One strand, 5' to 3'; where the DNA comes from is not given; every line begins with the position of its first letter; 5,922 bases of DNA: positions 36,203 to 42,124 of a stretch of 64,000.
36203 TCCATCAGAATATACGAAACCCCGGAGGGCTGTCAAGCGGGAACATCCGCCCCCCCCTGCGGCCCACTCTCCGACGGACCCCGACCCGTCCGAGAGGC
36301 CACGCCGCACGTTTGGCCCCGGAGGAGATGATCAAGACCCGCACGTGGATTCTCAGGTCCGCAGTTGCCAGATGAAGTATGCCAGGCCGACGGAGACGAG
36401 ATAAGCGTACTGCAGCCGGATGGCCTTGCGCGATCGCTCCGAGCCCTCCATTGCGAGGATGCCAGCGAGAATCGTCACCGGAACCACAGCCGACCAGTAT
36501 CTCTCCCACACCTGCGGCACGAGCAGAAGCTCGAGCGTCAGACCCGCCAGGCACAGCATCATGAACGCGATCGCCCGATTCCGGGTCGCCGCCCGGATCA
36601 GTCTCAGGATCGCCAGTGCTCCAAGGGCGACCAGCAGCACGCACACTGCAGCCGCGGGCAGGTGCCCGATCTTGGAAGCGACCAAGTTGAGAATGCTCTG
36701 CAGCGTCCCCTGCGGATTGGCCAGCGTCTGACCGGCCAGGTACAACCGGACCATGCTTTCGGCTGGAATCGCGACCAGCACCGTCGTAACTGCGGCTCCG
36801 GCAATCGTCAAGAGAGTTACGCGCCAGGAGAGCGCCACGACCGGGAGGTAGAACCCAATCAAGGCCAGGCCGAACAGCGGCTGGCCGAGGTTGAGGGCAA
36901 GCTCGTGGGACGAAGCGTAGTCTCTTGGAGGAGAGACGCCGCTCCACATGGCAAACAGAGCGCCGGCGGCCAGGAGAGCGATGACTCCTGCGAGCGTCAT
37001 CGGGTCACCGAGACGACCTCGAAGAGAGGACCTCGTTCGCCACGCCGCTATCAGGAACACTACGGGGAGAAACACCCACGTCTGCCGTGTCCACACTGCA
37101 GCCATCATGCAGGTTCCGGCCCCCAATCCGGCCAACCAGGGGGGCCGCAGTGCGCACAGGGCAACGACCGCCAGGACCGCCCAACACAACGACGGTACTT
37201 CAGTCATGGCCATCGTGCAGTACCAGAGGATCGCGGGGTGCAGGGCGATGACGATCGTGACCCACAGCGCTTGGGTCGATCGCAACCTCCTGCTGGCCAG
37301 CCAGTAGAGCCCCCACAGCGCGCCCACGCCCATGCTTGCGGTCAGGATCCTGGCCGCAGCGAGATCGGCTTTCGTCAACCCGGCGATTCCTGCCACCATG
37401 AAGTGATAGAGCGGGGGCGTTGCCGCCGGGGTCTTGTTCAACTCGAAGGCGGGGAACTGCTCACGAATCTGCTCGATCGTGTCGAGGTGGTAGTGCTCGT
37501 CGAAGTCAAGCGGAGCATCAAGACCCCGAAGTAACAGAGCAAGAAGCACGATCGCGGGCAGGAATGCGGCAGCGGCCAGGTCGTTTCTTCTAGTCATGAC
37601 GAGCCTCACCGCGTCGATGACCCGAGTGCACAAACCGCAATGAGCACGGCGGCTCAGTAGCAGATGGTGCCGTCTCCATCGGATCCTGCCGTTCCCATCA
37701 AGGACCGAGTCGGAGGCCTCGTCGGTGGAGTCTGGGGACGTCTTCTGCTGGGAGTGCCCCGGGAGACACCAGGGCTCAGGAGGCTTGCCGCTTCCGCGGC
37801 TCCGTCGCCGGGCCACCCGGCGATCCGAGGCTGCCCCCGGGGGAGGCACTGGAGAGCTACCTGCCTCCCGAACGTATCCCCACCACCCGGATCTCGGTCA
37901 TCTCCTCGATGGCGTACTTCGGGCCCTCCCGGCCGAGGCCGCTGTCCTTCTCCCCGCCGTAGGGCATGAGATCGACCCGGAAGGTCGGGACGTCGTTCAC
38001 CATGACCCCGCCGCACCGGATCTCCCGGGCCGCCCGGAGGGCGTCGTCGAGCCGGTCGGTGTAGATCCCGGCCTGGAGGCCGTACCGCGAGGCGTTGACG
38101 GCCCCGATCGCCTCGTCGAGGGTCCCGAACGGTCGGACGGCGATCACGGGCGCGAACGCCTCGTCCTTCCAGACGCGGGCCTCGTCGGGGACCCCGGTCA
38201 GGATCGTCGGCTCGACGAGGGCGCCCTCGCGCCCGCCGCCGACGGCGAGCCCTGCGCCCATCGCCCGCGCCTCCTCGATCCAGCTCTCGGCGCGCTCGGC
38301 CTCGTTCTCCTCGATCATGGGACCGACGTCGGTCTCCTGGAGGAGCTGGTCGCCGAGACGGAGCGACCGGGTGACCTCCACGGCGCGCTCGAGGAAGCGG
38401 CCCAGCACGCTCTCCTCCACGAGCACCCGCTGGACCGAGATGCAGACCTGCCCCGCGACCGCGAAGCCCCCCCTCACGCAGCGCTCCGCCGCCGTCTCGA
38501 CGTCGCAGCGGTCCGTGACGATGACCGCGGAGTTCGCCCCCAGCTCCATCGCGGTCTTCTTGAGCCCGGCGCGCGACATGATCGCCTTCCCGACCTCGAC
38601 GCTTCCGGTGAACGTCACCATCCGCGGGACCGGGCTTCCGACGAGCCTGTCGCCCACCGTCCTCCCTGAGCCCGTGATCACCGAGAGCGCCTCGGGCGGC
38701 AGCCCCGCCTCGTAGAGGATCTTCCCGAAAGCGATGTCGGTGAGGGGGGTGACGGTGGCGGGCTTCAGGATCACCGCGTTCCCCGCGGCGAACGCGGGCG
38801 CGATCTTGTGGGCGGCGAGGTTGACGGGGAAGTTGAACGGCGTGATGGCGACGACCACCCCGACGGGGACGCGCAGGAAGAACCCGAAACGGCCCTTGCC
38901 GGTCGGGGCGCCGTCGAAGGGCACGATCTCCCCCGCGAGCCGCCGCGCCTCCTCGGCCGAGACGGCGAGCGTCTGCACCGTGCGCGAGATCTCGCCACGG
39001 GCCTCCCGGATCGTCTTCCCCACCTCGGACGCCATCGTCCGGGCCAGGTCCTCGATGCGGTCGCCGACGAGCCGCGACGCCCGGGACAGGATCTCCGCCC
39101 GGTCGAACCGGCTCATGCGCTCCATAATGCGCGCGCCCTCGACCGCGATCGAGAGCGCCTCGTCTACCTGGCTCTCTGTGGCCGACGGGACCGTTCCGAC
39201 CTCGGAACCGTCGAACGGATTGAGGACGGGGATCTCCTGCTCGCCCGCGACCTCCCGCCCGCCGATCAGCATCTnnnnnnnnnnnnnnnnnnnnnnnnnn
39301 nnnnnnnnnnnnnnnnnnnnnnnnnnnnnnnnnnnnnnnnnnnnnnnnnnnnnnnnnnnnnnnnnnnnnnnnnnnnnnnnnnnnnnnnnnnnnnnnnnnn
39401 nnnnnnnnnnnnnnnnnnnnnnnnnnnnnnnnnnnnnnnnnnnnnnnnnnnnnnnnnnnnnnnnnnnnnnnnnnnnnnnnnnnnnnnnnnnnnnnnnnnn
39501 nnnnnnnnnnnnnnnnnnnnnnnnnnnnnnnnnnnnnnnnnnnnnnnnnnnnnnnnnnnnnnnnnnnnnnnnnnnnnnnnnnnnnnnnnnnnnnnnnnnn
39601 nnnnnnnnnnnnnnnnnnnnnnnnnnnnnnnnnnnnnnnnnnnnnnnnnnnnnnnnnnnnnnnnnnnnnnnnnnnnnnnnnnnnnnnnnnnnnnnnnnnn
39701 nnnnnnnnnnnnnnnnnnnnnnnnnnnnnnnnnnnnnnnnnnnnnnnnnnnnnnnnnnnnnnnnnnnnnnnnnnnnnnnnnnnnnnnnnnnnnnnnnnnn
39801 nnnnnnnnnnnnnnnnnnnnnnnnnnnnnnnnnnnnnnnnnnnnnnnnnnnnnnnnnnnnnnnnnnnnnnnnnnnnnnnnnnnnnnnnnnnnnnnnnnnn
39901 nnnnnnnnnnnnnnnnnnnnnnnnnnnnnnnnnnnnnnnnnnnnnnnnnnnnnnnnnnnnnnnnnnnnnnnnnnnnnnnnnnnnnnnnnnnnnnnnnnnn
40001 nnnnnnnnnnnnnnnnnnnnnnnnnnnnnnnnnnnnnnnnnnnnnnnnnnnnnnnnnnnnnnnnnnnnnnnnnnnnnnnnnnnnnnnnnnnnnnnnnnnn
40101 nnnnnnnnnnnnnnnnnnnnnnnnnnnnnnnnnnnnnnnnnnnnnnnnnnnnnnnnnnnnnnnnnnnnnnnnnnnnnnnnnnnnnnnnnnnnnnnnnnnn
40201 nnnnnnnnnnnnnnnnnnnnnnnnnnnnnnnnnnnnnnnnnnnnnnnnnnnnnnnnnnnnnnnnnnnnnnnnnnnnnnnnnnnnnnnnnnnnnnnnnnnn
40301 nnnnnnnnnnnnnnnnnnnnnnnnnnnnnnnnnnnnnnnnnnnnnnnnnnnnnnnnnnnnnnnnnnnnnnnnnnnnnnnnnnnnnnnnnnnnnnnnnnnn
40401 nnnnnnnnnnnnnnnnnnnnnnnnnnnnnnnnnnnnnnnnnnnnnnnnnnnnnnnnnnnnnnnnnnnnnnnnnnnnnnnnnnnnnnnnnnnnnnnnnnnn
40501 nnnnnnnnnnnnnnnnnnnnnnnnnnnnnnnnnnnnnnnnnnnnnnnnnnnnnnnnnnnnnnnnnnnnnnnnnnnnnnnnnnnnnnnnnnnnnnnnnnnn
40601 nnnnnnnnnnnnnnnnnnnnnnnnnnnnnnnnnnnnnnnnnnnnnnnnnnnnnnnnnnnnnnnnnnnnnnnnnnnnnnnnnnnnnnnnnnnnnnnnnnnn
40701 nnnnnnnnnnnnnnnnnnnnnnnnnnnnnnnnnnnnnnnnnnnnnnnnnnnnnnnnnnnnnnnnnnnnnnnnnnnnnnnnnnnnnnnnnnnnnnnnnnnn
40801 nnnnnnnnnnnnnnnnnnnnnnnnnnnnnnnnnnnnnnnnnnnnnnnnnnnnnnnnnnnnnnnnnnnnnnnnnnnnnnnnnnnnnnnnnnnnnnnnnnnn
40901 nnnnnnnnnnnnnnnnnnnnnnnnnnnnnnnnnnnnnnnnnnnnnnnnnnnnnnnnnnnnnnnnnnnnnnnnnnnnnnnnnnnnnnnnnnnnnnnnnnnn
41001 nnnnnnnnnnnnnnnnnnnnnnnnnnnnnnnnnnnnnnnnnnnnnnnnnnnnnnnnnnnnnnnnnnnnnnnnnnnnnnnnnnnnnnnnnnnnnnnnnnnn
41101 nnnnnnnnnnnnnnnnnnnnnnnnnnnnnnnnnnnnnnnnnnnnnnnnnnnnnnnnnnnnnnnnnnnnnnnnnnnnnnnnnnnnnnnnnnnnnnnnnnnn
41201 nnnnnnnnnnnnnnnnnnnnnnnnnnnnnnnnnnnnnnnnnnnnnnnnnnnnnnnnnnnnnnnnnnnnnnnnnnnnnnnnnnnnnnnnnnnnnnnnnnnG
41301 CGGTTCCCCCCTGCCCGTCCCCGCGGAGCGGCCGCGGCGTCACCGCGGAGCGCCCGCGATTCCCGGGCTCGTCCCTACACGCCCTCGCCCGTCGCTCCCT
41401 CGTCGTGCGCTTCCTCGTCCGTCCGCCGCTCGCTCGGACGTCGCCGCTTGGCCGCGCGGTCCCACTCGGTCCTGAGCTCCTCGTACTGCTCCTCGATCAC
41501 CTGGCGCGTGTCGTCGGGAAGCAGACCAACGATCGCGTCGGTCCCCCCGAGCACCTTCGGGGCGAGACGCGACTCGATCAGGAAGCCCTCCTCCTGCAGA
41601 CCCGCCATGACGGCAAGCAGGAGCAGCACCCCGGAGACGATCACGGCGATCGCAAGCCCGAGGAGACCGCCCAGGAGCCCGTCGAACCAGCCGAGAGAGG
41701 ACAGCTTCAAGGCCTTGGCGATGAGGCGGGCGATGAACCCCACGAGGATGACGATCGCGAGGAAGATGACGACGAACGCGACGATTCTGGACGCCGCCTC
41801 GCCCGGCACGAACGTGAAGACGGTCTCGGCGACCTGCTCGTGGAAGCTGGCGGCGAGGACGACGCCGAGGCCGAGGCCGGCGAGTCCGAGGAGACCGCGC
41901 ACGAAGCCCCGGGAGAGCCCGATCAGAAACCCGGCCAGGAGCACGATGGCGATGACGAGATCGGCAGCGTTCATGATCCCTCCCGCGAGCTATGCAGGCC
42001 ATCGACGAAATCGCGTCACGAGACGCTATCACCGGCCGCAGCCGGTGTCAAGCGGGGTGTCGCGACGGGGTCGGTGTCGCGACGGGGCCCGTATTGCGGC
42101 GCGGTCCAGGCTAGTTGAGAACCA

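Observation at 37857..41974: Operon encoding a Clp/Hsp100-like protein with ATPase-dead signatures in both AAA modules, an aldehyde dehydrogenase and CvpA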

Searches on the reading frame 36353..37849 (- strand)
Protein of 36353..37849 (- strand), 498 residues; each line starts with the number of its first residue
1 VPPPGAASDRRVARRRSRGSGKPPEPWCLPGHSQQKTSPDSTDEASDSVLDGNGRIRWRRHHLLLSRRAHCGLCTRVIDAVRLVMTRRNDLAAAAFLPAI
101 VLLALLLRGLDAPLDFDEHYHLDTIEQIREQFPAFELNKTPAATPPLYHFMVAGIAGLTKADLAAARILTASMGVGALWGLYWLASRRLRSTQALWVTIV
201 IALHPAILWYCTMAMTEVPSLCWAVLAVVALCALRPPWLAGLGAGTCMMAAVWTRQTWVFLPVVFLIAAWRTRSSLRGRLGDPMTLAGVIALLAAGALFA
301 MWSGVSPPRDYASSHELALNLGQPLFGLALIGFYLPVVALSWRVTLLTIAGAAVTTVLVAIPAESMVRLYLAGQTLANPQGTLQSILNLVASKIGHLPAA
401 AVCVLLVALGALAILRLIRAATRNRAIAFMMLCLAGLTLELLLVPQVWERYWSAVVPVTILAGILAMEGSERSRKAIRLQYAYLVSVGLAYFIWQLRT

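Call 6: search_protein_families(library=pfam, proteins=[window:36353-37849:-], max_evalue=0.01)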
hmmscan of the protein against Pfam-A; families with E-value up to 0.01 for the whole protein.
window:36353-37849:- (498 aa): 2 families
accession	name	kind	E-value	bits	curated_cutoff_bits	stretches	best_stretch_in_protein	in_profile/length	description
PF04922.18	DIE2_ALG10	-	0.00023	21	27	1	117-265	7-158/391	DIE2/ALG10 family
PF13231.12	PMT_2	-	0.0037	17.9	26.1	1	145-293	3-152/160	Dolichyl-phosphate-mannose-protein mannosyltransferase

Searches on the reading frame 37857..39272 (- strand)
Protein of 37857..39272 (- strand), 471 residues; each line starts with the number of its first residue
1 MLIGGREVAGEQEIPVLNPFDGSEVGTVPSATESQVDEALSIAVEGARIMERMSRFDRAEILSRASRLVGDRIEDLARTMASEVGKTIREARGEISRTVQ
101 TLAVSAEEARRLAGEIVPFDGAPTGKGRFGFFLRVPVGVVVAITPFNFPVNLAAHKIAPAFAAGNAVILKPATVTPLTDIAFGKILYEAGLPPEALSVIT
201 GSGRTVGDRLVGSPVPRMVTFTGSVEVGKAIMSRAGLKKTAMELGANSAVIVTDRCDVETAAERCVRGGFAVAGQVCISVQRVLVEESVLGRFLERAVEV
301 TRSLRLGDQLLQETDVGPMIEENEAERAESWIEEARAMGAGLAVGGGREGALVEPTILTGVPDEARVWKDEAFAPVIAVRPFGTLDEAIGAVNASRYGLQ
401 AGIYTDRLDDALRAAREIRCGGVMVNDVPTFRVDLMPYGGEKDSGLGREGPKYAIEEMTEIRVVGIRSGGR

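Call 6: search_protein_families(library=pfam, proteins=[window:37857-39272:-], max_evalue=0.01)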
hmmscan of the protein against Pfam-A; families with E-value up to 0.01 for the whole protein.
window:37857-39272:- (471 aa): 1 family
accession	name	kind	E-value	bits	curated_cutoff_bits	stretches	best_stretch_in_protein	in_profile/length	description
PF00171.27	Aldedh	-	2e-154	515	23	1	12-464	7-461/461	Aldehyde dehydrogenase family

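Call 7: search_protein_families(library=ncbifam, proteins=[window:37857-39272:-], max_evalue=0.01)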
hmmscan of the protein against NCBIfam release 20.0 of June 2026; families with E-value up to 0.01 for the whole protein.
window:37857-39272:- (471 aa): 44 families (the best 25 are shown)
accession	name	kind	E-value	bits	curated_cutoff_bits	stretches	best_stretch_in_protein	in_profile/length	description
NF040648.1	lactal_redase_Meth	equivalog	3.4e-149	497.8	650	1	1-466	1-462/463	lactaldehyde dehydrogenase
TIGR03250.1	PhnAcAld_DH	equivalog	6.5e-118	394.3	635.65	1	3-464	8-468/472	phosphonoacetaldehyde dehydrogenase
NF047626.1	SulfactDhSafD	equivalog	1.9e-115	386.5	700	1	15-463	4-451/454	sulfoacetaldehyde dehydrogenase SafD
TIGR01804.1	BADH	equivalog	5e-101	338.5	668.6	1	10-461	11-466/467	betaine-aldehyde dehydrogenase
TIGR01780.1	SSADH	subfamily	1e-99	334.4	646.35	1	16-461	1-447/448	succinate-semialdehyde dehydrogenase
NF010000.0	PRK13473.1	subfamily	1.1e-98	331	615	1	2-465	6-471/475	aminobutyraldehyde dehydrogenase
NF040869.1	G3PDH_Arch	equivalog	2.6e-98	329.9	780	1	3-463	24-488/502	NADP-dependent glyceraldehyde-3-phosphate dehydrogenase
NF006916.0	PRK09407.1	equivalog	1.3e-97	327.6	521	1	8-465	30-491/526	succinic semialdehyde dehydrogenase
NF009725.0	PRK13252.1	equivalog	1.3e-96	324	593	1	9-466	19-479/488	betaine-aldehyde dehydrogenase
NF045735.1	PaDhStyDPseudo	equivalog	9.2e-93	311.5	850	1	1-466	5-481/483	phenylacetaldehyde dehydrogenase StyD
NF042993.1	AlphKGSA_gudD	equivalog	1e-92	311.4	770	1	11-466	18-480/481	alpha-ketoglutaric semialdehyde dehydrogenase GucD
TIGR02299.1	HpaE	equivalog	4.7e-92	309.1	638.35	1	2-466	4-476/488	5-carboxymethyl-2-hydroxymuconate semialdehyde dehydrogenase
NF008415.0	PRK11241.1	equivalog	8.7e-89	298.4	828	1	9-466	23-480/482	NADP-dependent succinate-semialdehyde dehydrogenase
NF052305.1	DioxValDhHalo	equivalog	3.3e-87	293.4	750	1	11-445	19-458/483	2,5-dioxovalerate dehydrogenase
TIGR03216.1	OH_muco_semi_DH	equivalog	4.1e-87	292.8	693.25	1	3-467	5-480/481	2-hydroxymuconic semialdehyde dehydrogenase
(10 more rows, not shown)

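Call 27: search_solved_structures(query=window:37857-39272:-, max_evalue=1e-60, show_alignments=1)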
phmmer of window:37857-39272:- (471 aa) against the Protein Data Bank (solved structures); distinct sequences matched with E-value up to 1e-60: 148 (the best 60 are shown).
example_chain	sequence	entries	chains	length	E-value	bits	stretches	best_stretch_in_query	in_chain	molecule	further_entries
5j6b_A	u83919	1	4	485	1e-108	367.4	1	8-467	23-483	Aldehyde dehydrogenase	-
5mz5_A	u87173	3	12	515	1.9e-107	363.2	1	6-470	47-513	ALDH21) | aldehyde dehydrogenase 21 | Aldehyde dehydrogenase 21 (ALDH21)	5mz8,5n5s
5kf0_A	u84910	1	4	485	1.2e-106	360.6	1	9-467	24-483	Aldehyde dehydrogenase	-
5jry_A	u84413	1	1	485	1.9e-105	356.6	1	10-467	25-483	NAD-dependent aldehyde dehydrogenase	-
3pqa_A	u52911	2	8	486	4.1e-96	325.8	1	3-466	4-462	Lactaldehyde dehydrogenase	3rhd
8hap_A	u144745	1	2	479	1.8e-86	294.1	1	13-466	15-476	Aldehyde dehydrogenase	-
3ek1_A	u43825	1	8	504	3.6e-85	289.8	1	8-463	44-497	Aldehyde dehydrogenase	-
4i3t_A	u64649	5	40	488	1.6e-83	284.4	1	1-463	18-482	Aldehyde dehydrogenase (NAD+)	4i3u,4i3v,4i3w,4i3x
8c54_A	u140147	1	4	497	2.5e-82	280.4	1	12-466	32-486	Succinate semialdehyde dehydrogenase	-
8of1_A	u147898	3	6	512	6.9e-82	279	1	4-465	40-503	Succinate-semialdehyde dehydrogenase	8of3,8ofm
9dla_A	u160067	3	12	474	1e-81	278.4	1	2-463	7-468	NADP-dependent glyceraldehyde-3-phosphate dehydrogenase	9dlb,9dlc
3jz4_A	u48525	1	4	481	4.1e-81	276.4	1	12-464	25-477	Succinate-semialdehyde dehydrogenase [NADP+]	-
8s33_A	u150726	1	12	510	1.9e-80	274.3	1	12-463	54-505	Succinate-semialdehyde dehydrogenase [NAD(P)+]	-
3prl_A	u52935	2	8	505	1.4e-78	268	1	12-464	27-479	NADP-dependent glyceraldehyde-3-phosphate dehydrogenase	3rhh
1euh_A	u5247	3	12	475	5.6e-78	266.1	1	5-464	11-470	NADP DEPENDENT NON PHOSPHORYLATING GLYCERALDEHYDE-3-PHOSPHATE DEHYDROGENASE | PROTEIN (NADP DEPENDENT NONPHOSPHORYLATING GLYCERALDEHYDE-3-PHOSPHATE DEHYDROGENAS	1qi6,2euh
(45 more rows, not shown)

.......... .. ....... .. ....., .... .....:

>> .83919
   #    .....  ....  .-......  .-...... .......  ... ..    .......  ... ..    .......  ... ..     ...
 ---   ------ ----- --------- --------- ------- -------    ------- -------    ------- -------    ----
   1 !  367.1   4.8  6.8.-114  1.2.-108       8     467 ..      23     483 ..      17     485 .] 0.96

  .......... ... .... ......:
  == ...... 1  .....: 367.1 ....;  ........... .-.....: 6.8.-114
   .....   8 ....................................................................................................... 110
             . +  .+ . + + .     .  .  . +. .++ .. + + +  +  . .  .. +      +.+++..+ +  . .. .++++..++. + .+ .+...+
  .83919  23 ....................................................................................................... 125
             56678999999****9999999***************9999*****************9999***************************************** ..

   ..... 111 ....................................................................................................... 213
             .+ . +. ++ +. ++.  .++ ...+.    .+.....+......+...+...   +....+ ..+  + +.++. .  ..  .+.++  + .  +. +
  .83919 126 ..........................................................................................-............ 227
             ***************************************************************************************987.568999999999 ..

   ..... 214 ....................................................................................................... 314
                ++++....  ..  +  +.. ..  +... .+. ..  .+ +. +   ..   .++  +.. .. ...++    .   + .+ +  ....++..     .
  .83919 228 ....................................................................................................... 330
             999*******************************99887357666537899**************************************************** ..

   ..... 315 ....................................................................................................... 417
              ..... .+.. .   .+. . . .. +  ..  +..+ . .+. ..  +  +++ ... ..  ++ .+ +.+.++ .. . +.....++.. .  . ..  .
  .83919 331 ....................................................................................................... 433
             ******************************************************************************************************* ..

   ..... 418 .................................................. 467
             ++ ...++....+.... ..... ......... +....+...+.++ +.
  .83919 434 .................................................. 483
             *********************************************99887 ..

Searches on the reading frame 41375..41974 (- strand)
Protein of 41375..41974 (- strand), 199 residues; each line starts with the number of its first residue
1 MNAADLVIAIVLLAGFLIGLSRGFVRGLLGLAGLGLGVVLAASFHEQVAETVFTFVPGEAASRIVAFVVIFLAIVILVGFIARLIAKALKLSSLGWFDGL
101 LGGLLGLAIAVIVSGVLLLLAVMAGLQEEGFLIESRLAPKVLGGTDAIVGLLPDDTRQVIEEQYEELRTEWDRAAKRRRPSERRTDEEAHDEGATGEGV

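Call 6: search_protein_families(library=pfam, proteins=[window:41375-41974:-], max_evalue=0.01)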
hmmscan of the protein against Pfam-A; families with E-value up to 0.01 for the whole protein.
window:41375-41974:- (199 aa): 1 family
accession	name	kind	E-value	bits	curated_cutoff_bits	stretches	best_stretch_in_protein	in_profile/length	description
PF02674.22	Colicin_V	-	2.9e-27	95.8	29.3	1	5-141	2-139/144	Colicin V production protein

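Call 7: search_protein_families(library=ncbifam, proteins=[window:41375-41974:-], max_evalue=0.01)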
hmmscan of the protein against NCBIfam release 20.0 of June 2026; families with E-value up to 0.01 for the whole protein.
window:41375-41974:- (199 aa): 2 families
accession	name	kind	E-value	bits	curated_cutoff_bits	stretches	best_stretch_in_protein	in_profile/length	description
NF033740.0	MarP_fam_protase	equivalog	8.7e-12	44.7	250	1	5-122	2-118/390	MarP family serine protease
NF008100.0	PRK10845.1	equivalog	8.3e-07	29.3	264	1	5-140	5-140/162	colicin V production protein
